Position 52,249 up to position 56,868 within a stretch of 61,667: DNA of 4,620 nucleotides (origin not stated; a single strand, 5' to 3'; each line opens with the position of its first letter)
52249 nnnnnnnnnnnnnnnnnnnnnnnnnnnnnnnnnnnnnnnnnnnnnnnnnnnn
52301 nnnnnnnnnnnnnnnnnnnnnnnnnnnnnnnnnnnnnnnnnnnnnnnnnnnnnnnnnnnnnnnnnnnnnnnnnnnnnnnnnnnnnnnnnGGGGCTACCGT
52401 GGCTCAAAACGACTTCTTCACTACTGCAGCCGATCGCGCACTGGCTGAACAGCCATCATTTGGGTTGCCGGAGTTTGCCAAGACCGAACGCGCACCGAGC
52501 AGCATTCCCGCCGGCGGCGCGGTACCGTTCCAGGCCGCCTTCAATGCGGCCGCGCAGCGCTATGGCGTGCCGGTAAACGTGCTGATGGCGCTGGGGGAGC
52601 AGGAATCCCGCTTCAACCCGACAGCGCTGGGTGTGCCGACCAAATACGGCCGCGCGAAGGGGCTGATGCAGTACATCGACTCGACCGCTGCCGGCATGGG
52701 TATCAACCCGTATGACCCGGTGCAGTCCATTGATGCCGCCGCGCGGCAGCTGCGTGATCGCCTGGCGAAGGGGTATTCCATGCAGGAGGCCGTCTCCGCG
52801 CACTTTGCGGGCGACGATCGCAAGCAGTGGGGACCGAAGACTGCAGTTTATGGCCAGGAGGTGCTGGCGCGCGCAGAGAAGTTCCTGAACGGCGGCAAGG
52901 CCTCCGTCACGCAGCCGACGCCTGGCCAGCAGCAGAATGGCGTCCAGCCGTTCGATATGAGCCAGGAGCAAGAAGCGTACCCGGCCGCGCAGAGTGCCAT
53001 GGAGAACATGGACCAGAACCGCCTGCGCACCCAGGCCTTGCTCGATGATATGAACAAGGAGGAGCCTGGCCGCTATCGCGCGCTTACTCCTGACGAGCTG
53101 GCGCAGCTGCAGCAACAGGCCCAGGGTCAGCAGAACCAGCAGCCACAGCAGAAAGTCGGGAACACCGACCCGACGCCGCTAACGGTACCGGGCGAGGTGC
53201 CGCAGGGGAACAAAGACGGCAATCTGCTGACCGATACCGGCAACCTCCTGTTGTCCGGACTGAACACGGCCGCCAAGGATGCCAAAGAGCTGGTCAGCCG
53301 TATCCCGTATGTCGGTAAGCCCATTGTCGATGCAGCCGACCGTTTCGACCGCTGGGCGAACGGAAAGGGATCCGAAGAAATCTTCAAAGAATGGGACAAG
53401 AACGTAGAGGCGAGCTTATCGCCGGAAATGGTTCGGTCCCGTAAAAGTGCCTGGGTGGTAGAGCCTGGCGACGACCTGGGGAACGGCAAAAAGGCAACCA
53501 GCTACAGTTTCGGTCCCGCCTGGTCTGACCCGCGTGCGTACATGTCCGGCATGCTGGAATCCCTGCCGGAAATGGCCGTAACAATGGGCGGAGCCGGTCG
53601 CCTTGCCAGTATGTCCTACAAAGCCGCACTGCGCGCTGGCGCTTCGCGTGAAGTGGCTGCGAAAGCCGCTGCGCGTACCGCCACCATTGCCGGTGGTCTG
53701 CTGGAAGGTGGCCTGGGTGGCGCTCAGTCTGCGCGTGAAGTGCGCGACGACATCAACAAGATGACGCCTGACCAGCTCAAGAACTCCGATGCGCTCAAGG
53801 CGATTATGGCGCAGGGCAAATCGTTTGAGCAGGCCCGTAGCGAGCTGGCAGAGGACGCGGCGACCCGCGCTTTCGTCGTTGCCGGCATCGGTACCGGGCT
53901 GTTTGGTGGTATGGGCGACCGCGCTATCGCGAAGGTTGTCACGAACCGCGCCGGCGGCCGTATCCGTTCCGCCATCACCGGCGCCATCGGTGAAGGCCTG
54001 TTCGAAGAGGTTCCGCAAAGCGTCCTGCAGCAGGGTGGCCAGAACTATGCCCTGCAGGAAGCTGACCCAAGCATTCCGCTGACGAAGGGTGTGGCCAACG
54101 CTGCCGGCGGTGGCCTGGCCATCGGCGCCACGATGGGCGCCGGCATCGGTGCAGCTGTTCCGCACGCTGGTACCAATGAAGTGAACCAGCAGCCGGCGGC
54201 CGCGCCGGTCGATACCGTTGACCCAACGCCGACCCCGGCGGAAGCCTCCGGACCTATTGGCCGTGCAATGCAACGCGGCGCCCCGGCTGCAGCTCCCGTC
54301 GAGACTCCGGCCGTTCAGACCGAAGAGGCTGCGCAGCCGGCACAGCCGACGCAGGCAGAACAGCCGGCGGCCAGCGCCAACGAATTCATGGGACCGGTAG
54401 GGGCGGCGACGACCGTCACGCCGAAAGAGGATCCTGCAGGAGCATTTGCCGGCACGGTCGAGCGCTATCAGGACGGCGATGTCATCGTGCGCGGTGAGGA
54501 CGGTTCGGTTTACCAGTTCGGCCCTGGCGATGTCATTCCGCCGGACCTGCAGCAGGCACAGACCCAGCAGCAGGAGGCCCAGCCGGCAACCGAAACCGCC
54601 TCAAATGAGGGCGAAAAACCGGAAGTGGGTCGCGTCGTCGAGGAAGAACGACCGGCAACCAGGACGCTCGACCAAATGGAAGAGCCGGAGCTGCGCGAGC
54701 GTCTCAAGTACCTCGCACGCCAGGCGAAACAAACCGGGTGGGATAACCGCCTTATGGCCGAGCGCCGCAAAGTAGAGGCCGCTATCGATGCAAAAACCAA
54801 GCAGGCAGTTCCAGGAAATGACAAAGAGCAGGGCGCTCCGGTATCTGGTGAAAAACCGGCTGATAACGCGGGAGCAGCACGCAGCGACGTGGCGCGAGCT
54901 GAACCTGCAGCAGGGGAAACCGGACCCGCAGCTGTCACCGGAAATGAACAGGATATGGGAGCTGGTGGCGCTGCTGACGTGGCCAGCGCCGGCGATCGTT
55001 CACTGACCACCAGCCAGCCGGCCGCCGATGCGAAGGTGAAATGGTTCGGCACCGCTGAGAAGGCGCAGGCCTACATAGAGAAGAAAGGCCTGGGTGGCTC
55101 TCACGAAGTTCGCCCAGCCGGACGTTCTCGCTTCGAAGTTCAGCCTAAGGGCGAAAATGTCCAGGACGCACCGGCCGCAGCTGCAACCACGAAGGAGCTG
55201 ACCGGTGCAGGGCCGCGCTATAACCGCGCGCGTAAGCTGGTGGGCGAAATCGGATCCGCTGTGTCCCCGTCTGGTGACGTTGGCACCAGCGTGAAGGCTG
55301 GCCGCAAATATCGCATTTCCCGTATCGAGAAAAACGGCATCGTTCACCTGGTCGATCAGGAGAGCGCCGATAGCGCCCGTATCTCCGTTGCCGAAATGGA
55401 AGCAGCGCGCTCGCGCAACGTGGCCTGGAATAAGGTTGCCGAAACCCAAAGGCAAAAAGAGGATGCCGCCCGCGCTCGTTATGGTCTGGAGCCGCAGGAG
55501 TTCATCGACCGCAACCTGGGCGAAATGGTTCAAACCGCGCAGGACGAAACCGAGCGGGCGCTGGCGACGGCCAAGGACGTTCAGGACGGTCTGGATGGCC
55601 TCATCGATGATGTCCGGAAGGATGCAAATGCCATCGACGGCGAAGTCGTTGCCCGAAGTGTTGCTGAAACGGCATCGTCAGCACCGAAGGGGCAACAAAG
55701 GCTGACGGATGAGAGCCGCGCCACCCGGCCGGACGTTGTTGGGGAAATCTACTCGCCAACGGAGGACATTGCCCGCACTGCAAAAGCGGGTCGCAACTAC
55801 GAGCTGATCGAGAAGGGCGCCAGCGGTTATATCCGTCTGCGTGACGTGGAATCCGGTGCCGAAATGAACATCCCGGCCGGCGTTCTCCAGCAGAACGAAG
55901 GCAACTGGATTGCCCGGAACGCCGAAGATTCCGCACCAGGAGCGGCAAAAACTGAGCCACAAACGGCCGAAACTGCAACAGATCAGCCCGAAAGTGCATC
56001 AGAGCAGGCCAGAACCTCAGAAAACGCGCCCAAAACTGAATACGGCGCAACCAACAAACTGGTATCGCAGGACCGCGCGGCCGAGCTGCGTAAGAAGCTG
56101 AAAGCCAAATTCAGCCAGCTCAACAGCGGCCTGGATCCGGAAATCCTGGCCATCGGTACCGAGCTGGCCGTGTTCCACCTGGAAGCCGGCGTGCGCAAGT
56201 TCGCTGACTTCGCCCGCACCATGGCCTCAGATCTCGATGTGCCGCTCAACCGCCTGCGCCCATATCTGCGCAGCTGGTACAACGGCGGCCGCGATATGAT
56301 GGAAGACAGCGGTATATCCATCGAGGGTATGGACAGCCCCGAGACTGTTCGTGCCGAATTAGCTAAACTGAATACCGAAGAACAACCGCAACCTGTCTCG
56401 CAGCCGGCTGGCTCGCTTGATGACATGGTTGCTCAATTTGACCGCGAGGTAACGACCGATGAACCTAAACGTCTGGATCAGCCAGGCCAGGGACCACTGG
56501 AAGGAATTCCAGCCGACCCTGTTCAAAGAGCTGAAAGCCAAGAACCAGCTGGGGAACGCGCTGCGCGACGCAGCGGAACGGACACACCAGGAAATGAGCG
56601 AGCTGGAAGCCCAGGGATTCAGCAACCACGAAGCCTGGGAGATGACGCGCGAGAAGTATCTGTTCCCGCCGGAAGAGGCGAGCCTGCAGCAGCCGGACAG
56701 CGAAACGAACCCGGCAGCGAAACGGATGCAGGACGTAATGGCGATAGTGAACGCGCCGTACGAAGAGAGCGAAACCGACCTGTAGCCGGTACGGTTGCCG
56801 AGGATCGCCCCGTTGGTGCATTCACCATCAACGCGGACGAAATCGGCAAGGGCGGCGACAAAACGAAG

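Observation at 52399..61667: About 4400-aa polyvalent virion protein fusing an SLT ejection module to a DarB-like methyltransferase-helicase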

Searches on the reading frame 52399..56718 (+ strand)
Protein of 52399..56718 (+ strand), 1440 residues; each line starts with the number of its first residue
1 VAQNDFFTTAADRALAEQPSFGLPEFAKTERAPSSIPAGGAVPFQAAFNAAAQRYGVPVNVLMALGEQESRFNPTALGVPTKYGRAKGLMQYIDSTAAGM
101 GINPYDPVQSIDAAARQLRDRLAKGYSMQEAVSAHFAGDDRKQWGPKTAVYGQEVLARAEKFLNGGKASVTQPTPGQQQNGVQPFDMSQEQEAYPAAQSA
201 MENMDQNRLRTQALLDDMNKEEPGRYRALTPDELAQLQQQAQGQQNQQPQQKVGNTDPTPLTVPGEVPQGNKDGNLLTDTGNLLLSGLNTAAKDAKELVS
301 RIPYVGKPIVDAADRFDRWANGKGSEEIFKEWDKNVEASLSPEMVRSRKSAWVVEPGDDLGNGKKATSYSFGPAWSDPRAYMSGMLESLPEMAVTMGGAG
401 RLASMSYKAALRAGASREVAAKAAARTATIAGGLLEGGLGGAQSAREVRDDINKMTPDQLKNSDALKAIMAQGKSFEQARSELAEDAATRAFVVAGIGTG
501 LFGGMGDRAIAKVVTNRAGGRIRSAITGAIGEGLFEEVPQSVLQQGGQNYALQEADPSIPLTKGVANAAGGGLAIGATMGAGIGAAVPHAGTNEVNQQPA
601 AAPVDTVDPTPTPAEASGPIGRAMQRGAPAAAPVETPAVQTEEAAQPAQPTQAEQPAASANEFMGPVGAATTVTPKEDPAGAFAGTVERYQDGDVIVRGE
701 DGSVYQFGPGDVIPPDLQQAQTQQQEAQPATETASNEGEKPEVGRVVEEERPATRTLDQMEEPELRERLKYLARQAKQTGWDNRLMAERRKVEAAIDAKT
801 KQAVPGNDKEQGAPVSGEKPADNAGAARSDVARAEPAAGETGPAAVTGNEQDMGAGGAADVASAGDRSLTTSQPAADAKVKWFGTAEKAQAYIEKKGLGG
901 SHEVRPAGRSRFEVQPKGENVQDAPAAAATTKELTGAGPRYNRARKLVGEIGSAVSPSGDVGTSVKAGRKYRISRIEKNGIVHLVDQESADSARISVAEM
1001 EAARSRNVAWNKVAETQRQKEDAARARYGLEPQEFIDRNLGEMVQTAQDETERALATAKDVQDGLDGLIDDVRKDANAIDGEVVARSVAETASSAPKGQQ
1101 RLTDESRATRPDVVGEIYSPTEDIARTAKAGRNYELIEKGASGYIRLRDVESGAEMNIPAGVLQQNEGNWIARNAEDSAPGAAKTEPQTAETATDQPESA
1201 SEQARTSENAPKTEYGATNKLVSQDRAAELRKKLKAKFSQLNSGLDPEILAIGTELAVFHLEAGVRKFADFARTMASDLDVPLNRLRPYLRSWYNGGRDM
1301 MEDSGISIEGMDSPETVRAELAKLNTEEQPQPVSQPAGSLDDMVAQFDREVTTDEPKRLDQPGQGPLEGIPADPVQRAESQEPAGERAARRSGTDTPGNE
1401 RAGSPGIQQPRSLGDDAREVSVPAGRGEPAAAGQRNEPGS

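Call 67: find_homologous_proteins(query=window:52399-56718:+, max_evalue=1e-8)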
Query window:52399-56718:+ (1440 aa): 5 proteins with E <= 1e-8 among 8000 candidates.
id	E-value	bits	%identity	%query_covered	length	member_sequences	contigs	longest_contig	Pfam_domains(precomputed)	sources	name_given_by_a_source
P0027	1.0e-75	274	43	30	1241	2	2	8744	PF18838.8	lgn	-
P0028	2.7e-73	266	39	24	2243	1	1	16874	PF18858.7,PF01464.26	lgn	-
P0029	1.2e-70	257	40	23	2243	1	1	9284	PF18858.7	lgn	-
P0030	7.9e-54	202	40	25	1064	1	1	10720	PF18760.8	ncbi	-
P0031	7.7e-13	66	32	11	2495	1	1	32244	PF18834.7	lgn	-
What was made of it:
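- Tried and rejected: It returned only 5 hits, probably because the sequence is low in complexity and the search needs shared words (call 67).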

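Call 69: search_protein_families(library=pfam, max_evalue=0.001, proteins=[P0028, P0027, P0030, P0031])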
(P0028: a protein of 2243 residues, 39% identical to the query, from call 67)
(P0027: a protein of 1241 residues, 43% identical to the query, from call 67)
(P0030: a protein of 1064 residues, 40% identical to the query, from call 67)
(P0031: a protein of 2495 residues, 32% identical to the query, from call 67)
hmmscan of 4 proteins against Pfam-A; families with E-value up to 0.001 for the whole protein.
P0028 (2243 aa): 2 families
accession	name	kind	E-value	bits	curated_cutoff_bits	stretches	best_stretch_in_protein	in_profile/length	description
PF18858.6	LPD39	-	1.1e-45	156.3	27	1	1313-1499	15-190/198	Large polyvalent protein associated domain 39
PF01464.25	SLT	-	6.3e-08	32.6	21.3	1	73-174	3-108/117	Transglycosylase SLT domain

P0027 (1241 aa): 2 families
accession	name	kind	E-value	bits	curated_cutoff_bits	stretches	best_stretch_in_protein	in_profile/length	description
PF18838.6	LPD23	-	2.8e-24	85.1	27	1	973-1030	1-58/58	Large polyvalent protein associated domain 23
PF20573.4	DUF6782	-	1.7e-05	24.7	27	0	1079-1140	67-127/241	Putative metallopeptidase family (DUF6782)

P0030 (1064 aa): 1 family
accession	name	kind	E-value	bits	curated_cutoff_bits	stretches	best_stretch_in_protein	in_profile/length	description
PF18760.7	ART-PolyVal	-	4.3e-33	115.5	31.2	2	919-1059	1-139/140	ADP-Ribosyltransferase in polyvalent proteins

P0031 (2495 aa): 1 family
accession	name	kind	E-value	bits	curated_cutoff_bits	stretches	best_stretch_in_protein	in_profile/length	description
PF18834.6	LPD22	-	1.3e-16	61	28.6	1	38-123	10-95/97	Large polyvalent protein associated domain 22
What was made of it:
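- Relatives of the N-module carry ART-PolyVal or LPD23 instead (call 69).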

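Call 70: find_encoding_contigs(protein=P0028, flank=10000, max_places=2)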
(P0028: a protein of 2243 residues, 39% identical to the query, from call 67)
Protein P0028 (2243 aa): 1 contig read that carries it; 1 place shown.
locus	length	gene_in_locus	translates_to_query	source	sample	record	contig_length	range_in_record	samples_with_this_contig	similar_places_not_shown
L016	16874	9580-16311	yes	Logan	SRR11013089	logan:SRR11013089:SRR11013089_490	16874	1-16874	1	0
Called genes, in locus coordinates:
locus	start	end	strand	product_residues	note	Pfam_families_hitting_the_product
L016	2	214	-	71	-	?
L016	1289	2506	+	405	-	PF13356:Arm-DNA-bind_3, PF22022:Phage_int_M, PF00589:Phage_integrase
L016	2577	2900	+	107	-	-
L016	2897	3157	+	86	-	PF11112:PyocinActivator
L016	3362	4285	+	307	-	-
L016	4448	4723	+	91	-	PF12728:HTH_17 (weak)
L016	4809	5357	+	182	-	-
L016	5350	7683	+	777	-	PF09250:Prim-Pol, PF13481:AAA_25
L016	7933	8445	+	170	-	PF03592:Terminase_2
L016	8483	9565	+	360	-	-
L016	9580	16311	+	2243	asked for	PF01464:SLT, PF18858:LPD39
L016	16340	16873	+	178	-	?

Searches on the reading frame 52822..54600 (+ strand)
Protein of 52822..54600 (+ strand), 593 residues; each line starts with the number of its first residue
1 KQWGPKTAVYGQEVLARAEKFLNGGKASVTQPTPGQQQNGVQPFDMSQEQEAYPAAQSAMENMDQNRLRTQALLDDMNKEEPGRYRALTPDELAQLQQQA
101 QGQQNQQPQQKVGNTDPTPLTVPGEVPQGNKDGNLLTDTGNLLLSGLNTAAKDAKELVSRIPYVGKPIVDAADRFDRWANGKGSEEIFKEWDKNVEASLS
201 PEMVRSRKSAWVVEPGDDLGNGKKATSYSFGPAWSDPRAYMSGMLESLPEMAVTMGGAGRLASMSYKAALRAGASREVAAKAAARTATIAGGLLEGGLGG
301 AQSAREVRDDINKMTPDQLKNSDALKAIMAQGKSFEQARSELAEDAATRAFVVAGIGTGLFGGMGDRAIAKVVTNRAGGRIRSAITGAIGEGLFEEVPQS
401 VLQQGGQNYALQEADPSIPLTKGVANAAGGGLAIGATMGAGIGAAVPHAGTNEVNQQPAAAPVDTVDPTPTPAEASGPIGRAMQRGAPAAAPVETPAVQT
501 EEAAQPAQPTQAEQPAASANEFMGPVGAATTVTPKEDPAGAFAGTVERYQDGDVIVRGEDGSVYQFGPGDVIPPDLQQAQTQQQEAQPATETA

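Call 36: search_protein_families(library=pfam, max_evalue=10, proteins=[window:52822-54600:+])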
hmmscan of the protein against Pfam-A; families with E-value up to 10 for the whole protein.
window:52822-54600:+ (593 aa): 0 families
